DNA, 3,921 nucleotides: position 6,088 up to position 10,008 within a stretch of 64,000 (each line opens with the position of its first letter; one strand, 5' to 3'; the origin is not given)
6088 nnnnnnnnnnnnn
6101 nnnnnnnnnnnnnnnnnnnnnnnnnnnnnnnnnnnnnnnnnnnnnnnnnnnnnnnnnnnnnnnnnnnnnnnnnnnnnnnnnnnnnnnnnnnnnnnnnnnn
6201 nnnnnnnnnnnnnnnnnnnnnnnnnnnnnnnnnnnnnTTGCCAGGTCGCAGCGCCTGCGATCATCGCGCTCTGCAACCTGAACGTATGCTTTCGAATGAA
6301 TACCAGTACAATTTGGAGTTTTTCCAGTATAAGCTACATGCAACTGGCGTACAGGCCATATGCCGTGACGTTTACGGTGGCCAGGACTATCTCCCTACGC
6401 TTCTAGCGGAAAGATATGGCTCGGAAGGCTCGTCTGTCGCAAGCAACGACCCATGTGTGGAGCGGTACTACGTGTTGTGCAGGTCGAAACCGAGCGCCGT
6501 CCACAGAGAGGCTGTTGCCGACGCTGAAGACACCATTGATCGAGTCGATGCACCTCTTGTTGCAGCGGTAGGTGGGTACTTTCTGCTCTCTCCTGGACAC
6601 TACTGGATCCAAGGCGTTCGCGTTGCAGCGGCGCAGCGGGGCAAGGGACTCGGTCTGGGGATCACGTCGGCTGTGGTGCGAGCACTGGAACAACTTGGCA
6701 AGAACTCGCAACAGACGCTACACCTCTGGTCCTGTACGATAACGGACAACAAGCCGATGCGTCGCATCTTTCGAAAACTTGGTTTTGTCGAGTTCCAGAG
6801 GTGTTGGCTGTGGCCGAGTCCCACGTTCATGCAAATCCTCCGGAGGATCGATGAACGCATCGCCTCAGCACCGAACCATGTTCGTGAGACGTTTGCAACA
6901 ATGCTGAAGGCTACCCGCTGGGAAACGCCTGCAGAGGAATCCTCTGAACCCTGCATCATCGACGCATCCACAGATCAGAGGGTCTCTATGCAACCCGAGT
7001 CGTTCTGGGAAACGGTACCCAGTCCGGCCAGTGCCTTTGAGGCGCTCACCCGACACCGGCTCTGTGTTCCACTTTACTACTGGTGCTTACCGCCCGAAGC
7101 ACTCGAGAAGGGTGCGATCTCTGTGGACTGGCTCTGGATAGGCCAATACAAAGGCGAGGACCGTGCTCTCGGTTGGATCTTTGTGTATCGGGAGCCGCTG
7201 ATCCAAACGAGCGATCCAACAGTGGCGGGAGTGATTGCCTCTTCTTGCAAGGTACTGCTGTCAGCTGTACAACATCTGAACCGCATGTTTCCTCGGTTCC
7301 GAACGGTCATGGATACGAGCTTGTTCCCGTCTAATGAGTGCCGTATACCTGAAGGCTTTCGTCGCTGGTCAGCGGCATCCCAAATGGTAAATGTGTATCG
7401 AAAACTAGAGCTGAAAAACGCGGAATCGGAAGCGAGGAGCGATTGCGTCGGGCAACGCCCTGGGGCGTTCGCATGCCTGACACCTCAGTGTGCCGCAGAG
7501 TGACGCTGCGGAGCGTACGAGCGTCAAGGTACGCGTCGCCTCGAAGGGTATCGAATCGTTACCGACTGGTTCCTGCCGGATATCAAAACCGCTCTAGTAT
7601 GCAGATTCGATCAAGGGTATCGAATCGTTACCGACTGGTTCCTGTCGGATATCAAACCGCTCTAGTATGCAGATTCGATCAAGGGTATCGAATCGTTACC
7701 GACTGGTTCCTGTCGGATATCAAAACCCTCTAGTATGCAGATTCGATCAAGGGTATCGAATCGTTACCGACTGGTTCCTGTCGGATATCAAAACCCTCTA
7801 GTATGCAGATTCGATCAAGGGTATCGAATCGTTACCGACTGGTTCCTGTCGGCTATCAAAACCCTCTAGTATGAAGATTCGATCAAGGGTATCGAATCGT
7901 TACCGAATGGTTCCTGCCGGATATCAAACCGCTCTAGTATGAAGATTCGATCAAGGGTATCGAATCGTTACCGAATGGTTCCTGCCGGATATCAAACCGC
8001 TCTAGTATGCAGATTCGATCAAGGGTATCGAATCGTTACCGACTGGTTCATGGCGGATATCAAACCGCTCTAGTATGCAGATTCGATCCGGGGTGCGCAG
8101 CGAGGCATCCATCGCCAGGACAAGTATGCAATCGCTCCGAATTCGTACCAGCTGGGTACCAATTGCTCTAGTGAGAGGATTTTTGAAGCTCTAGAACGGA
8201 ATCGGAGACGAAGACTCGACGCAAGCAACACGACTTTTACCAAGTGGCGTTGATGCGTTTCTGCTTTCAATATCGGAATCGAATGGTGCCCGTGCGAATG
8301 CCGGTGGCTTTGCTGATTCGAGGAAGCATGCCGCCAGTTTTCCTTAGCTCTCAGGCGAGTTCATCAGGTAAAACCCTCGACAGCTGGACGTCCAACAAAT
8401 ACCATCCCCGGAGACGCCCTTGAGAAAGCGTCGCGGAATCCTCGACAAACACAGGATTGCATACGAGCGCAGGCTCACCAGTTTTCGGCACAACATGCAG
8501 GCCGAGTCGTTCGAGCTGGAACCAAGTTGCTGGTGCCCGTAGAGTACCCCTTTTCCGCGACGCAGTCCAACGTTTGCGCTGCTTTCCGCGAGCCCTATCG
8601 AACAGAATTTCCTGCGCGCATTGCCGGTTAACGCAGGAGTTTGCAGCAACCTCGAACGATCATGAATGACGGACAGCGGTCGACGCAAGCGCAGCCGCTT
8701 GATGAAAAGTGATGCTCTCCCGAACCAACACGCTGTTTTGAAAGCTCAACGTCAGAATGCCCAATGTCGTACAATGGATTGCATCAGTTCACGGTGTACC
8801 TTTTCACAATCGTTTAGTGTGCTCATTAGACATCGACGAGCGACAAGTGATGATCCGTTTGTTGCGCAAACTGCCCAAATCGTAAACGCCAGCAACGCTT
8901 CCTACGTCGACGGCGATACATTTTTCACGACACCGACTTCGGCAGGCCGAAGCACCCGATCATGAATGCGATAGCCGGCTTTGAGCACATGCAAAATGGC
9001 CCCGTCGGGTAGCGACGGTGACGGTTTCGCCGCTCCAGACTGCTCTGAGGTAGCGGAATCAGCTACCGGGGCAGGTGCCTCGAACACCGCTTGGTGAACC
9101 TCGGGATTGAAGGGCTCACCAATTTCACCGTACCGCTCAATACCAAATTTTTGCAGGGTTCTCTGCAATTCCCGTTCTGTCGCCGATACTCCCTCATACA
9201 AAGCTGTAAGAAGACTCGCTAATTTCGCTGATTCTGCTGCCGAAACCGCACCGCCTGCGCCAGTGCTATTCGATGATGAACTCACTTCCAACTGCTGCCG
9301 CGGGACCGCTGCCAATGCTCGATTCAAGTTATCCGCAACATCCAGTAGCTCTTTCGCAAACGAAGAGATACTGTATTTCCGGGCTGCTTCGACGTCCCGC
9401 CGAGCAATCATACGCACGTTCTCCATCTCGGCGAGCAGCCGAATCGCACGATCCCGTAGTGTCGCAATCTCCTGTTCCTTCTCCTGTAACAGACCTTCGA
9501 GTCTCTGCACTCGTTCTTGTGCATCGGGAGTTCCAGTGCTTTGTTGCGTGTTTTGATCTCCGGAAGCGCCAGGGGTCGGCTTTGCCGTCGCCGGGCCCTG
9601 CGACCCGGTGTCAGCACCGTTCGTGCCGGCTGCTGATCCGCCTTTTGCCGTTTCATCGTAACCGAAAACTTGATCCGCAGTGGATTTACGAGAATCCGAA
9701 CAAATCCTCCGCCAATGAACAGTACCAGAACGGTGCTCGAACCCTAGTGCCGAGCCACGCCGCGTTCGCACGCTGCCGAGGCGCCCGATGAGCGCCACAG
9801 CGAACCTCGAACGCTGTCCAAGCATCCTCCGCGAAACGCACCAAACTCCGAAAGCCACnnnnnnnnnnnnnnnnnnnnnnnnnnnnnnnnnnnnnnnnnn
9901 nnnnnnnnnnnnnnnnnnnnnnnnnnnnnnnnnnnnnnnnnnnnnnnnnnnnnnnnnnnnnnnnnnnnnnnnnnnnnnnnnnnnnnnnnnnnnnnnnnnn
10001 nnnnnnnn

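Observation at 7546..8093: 68-bp tandem satellite (8 units) with two palindromic hairpins per unit, between two convergent gene 3' ends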

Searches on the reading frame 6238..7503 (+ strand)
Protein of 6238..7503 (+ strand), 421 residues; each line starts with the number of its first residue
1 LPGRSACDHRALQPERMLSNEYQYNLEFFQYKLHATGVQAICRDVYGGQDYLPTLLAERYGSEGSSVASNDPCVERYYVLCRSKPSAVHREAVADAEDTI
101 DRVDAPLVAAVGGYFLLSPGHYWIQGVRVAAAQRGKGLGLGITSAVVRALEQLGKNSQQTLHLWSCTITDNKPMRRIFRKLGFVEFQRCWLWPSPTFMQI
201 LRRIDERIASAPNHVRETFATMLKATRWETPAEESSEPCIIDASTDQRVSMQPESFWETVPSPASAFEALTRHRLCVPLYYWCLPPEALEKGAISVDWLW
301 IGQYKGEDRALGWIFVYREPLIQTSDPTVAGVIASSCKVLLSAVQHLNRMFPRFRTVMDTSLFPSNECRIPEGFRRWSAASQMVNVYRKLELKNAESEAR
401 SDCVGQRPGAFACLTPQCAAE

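Call 5: search_protein_families(library=pfam, proteins=[window:6238-7503:+])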
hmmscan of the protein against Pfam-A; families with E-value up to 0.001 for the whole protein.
window:6238-7503:+ (421 aa): 3 families
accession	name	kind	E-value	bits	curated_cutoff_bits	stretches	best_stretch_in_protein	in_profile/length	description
PF00583.31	Acetyltransf_1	-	1.2e-06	29.2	20.7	1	107-183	44-116/116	Acetyltransferase (GNAT) family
PF08445.16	FR47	-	5.3e-05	23.6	22.1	1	124-190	24-85/86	FR47-like protein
PF13302.13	Acetyltransf_3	-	0.00041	21.5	25.4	1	126-184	84-138/138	Acetyltransferase (GNAT) domain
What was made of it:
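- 6286..7503 (+): CML087C, a hypothetical protein with a GNAT acetyltransferase domain (405 aa). Its stop codon lies 43 nt before the array. Pfam Acetyltransf_1, E = 1.2e-6 (call 5).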

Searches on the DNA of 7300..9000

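Call 16: search_rna_families(source=window, start=7300, end=9000, threshold=evalue, max_evalue=10)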
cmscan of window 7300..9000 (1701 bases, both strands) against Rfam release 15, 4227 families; matches with E-value up to 10: 0.
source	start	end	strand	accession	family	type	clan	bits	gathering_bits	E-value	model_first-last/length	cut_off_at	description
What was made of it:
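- No Rfam match even at E <= 10 (call 16).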

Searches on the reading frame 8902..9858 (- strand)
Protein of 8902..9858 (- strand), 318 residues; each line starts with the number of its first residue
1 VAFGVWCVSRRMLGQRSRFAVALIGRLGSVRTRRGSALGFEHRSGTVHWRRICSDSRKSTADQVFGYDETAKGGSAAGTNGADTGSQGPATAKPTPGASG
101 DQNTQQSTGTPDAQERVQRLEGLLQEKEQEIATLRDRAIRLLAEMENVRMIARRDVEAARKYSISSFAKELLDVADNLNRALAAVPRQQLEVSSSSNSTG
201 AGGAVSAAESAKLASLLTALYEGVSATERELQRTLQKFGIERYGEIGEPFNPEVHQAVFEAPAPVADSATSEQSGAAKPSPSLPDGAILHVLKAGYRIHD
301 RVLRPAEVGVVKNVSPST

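Call 5: search_protein_families(library=pfam, proteins=[window:8902-9858:-])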
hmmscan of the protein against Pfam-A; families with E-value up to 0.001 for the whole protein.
window:8902-9858:- (318 aa): 1 family
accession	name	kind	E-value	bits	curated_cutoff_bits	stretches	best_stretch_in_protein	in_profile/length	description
PF01025.24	GrpE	-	2.8e-41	141.4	25.8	1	112-312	8-165/165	GrpE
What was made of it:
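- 8902..9825 (-): Mitochondrial GrpE co-chaperone gene (307 aa), convergent with CML087C. Pfam GrpE, E = 2.8e-41 (call 5).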

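Call 12: find_encoding_contigs(protein=window:8902-9825:-, flank=10000, max_places=6)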
Protein window:8902-9825:- (307 aa): 14 contigs read that carry it; 6 places shown.
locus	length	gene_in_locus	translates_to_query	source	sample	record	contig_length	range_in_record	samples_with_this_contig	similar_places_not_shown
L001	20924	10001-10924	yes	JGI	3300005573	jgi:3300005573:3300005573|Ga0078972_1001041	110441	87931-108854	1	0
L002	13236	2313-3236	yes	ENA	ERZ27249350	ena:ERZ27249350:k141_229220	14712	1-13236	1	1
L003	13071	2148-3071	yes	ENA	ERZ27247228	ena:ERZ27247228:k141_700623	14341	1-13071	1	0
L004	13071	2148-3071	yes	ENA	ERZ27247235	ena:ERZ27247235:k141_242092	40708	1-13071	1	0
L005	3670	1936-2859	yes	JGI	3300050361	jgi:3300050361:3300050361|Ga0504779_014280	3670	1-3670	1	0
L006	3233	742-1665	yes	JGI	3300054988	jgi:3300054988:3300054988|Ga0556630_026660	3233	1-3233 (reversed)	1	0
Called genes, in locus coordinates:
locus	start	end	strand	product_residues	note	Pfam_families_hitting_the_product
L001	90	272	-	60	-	-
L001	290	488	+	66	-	-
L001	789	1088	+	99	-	-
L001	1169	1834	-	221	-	-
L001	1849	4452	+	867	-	PF13174:TPR_6 (faint), PF13176:TPR_7 (faint), PF13181:TPR_8 (faint), PF00515:TPR_1 (weak), PF13371:TPR_9 (weak), PF13414:TPR_11 (weak), PF13431:TPR_17 (weak), PF07719:TPR_2 (weak), +8 more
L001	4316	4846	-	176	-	-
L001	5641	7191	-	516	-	PF00089:Trypsin, PF13365:Trypsin_2, PF13180:PDZ_2, PF17820:PDZ_6 (faint)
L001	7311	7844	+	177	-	-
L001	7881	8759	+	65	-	-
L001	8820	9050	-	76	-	-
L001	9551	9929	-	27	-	-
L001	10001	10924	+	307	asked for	PF01025:GrpE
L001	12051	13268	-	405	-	PF00583:Acetyltransf_1 (weak)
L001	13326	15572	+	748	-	PF16969:SRP68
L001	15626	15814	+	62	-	-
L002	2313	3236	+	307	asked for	PF01025:GrpE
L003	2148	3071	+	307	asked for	PF01025:GrpE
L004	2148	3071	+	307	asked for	PF01025:GrpE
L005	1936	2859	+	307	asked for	PF01025:GrpE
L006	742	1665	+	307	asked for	PF01025:GrpE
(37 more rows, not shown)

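Call 18: find_homologous_proteins(query=window:8902-9825:-, max_evalue=1e-10)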
Query window:8902-9825:- (307 aa): 3330 proteins with E <= 1e-10 among 8000 candidates; the best 120 are listed.
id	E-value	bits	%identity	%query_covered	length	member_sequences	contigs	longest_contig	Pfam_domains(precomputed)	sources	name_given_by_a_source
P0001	3.0e-190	649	100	100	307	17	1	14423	PF01025.25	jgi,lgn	-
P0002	9.7e-87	309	74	62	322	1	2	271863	PF01025.25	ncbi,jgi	jgi:molecular chaperone GrpE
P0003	1.4e-85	305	58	90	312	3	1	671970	PF01025.25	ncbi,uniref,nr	ncbi:GrpE protein 1, mitochondrial [Cyanidiococcus yangmingshanensis]|uniref:GrpE protein 1, mitocho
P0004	3.9e-85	304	74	62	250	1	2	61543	PF01025.25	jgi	jgi:molecular chaperone GrpE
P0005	6.2e-58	215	44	90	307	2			PF01025.25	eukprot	eukprot:ctg_934.g358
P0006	3.4e-57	212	54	66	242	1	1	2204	PF01025.25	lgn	-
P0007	9.1e-57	211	57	63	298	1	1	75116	PF01025.25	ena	-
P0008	1.9e-43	167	51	60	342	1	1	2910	PF01025.25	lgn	-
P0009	2.8e-37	147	44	72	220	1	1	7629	PF01025.25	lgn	-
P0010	1.1e-36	145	42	75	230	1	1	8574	PF01025.25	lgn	-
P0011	3.1e-36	144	42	73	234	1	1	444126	PF01025.25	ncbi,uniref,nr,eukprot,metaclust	ncbi:Heat Shock Protein GrpE [Chondrus crispus]|uniref:Heat Shock Protein GrpE n=1 Tax=Chondrus cris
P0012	2.3e-35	141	39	85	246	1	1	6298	PF01025.25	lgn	-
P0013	4.5e-35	140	38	78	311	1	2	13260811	PF01025.25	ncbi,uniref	ncbi:hypothetical protein V6N13_117843 [Hibiscus sabdariffa]|uniref:GrpE protein homolog n=1 Tax=Hib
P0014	1.2e-34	138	40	77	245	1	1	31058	PF01025.25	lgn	-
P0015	1.4e-34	138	43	71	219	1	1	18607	PF01025.25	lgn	-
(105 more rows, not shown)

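Call 23: find_encoding_contigs(protein=P0002, flank=8000, max_places=4)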
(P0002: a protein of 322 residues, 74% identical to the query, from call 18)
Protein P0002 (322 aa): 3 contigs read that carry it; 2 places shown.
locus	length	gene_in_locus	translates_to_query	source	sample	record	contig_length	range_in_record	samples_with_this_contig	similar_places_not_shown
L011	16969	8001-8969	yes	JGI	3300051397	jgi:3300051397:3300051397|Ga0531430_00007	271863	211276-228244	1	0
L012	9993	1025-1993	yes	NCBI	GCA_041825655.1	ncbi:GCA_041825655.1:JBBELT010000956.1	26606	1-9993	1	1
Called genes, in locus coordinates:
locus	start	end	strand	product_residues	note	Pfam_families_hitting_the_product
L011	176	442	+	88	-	-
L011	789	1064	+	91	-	-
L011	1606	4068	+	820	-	PF13174:TPR_6 (faint), PF13424:TPR_12 (faint), PF23914:TPR_CcmH_CycH, PF13432:TPR_16 (weak), PF00515:TPR_1 (weak), PF07719:TPR_2 (weak), PF13371:TPR_9 (weak), PF13414:TPR_11 (weak), +7 more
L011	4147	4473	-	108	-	PF10013:DUF2256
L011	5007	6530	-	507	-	PF00089:Trypsin, PF13365:Trypsin_2, PF13180:PDZ_2, PF17820:PDZ_6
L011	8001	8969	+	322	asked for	PF01025:GrpE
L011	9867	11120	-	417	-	PF00583:Acetyltransf_1 (faint), PF08445:FR47 (weak)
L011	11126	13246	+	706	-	PF16969:SRP68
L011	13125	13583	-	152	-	-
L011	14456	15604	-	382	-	PF00892:EamA (faint), PF08449:UAA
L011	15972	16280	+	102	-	-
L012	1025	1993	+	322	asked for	PF01025:GrpE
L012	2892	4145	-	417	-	PF00583:Acetyltransf_1 (faint), PF08445:FR47 (weak)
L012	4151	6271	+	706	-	PF16969:SRP68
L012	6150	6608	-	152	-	-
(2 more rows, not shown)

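Call 24: find_encoding_contigs(protein=P0003, flank=8000, max_places=3)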
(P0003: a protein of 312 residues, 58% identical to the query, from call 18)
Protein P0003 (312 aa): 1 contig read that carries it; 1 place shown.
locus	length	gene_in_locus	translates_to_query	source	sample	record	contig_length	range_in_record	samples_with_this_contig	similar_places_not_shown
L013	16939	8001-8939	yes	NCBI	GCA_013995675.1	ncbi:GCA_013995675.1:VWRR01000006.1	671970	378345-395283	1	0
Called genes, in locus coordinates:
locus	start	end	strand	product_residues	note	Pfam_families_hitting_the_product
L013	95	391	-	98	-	-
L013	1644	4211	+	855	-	PF13431:TPR_17 (faint), PF14559:TPR_19 (faint), PF23914:TPR_CcmH_CycH (weak), PF13432:TPR_16 (weak), PF00515:TPR_1 (weak), PF07719:TPR_2 (weak), PF13371:TPR_9 (weak), PF13414:TPR_11 (weak), +8 more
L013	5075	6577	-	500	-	PF00089:Trypsin, PF13365:Trypsin_2, PF13180:PDZ_2, PF17820:PDZ_6 (weak)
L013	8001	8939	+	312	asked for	PF01025:GrpE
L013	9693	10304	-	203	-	-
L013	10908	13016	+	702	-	PF16969:SRP68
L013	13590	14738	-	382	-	PF00892:EamA (faint), PF08449:UAA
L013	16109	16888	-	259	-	PF23441:SDR, PF00106:adh_short, PF08659:KR, PF13561:adh_short_C2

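Call 32: find_encoding_contigs(protein=window:8902-9825:-, flank=2500, max_places=10)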
Protein window:8902-9825:- (307 aa): 14 contigs read that carry it; 10 places shown.
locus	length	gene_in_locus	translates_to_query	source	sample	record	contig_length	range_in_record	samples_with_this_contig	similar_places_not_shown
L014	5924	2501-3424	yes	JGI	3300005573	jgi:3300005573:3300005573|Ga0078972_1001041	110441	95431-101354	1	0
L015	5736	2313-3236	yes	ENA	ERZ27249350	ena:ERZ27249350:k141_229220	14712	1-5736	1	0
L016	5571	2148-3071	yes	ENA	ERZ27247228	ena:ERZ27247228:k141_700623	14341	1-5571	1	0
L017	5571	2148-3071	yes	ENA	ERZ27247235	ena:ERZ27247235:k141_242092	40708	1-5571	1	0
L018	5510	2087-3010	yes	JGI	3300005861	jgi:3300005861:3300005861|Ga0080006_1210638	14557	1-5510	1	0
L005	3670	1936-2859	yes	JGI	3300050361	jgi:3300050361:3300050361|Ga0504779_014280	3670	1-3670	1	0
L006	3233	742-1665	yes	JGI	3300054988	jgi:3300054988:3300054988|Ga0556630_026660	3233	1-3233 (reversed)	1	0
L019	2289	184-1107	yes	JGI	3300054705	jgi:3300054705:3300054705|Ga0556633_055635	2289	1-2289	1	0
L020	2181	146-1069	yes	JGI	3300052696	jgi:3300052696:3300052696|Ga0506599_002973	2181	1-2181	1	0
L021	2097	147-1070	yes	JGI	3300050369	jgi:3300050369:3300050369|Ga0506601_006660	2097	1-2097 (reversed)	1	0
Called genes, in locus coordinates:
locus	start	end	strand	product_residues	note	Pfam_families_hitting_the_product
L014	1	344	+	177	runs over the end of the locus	-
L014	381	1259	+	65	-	-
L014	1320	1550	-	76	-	-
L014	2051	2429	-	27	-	-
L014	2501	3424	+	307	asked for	PF01025:GrpE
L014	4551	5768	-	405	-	PF00583:Acetyltransf_1 (weak)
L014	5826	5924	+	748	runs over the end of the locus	PF16969:SRP68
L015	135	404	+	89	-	-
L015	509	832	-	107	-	-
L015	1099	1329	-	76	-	-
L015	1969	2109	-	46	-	-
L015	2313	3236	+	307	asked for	PF01025:GrpE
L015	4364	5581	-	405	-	PF00583:Acetyltransf_1 (weak)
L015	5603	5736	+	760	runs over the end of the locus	PF16969:SRP68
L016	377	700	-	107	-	-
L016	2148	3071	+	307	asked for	PF01025:GrpE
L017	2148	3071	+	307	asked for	PF01025:GrpE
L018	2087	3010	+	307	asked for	PF01025:GrpE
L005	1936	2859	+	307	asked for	PF01025:GrpE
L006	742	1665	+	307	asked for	PF01025:GrpE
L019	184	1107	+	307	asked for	PF01025:GrpE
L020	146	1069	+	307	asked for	PF01025:GrpE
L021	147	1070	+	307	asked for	PF01025:GrpE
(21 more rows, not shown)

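Call 50: list_cluster_members(proteins=[P0001, P0002])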
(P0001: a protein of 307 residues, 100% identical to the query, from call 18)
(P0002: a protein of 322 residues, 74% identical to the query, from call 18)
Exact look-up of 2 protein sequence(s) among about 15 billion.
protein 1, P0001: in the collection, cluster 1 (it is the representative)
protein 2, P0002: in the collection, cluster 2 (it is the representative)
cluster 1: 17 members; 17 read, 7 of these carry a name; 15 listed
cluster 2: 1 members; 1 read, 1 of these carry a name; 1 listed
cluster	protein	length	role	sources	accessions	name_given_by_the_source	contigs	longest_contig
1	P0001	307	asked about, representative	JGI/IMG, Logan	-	-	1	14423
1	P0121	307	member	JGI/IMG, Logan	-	molecular chaperone GrpE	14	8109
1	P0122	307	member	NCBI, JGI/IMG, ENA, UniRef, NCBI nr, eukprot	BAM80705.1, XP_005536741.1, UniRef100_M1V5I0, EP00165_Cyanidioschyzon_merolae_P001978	similar to chaperone grpE [Cyanidioschyzon merolae strain 10D] | molecular chaperone GrpE | Similar to chaperone grpE n=1 Tax=Cyanidioschyzon merolae (strain NIES-3377 / 10D) ...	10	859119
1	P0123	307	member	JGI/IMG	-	molecular chaperone GrpE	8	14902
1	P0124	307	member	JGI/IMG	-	molecular chaperone GrpE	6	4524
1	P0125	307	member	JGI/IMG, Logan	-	molecular chaperone GrpE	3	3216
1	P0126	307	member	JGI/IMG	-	molecular chaperone GrpE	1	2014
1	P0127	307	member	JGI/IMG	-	molecular chaperone GrpE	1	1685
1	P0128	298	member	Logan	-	-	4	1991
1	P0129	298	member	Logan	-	-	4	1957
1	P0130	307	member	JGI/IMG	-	-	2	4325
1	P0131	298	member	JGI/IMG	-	-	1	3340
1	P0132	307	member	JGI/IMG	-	-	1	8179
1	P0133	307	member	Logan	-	-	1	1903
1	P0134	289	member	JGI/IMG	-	-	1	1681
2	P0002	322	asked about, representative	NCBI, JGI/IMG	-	molecular chaperone GrpE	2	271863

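Call 52: find_encoding_contigs(protein=P0122, flank=10000, max_places=10)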
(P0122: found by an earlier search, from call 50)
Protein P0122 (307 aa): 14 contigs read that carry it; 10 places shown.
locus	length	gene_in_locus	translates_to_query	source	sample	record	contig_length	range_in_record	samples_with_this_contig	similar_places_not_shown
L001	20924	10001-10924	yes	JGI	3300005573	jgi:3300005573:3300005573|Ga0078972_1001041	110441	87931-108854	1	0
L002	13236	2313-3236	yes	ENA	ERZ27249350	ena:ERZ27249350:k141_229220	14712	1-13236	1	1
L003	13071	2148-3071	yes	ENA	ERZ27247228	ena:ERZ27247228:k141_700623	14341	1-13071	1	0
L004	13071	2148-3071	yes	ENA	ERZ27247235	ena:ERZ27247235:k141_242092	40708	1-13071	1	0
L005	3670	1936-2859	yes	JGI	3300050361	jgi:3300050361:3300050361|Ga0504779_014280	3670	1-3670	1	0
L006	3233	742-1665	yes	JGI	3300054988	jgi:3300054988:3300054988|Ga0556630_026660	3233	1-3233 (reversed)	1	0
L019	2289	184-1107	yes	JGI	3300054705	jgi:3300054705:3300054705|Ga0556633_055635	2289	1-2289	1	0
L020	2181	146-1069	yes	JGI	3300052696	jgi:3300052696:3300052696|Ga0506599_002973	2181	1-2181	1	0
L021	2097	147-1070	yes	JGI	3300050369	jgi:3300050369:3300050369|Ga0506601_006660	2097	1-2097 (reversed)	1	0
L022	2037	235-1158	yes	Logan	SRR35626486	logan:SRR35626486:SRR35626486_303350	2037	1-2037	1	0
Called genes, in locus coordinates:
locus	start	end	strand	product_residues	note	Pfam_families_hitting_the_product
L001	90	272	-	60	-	-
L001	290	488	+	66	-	-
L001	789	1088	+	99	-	-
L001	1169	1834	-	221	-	-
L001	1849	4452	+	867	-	PF13174:TPR_6 (faint), PF13176:TPR_7 (faint), PF13181:TPR_8 (faint), PF00515:TPR_1 (weak), PF13371:TPR_9 (weak), PF13414:TPR_11 (weak), PF13431:TPR_17 (weak), PF07719:TPR_2 (weak), +8 more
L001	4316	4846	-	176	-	-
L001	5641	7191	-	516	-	PF00089:Trypsin, PF13365:Trypsin_2, PF13180:PDZ_2, PF17820:PDZ_6 (faint)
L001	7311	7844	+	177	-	-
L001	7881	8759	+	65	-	-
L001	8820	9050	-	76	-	-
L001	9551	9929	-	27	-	-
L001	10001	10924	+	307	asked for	PF01025:GrpE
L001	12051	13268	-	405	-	PF00583:Acetyltransf_1 (weak)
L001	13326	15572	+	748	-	PF16969:SRP68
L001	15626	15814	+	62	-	-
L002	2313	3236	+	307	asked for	PF01025:GrpE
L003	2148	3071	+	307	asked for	PF01025:GrpE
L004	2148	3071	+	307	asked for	PF01025:GrpE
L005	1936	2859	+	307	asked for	PF01025:GrpE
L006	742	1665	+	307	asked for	PF01025:GrpE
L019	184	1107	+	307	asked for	PF01025:GrpE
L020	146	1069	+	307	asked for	PF01025:GrpE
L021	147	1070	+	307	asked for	PF01025:GrpE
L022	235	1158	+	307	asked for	PF01025:GrpE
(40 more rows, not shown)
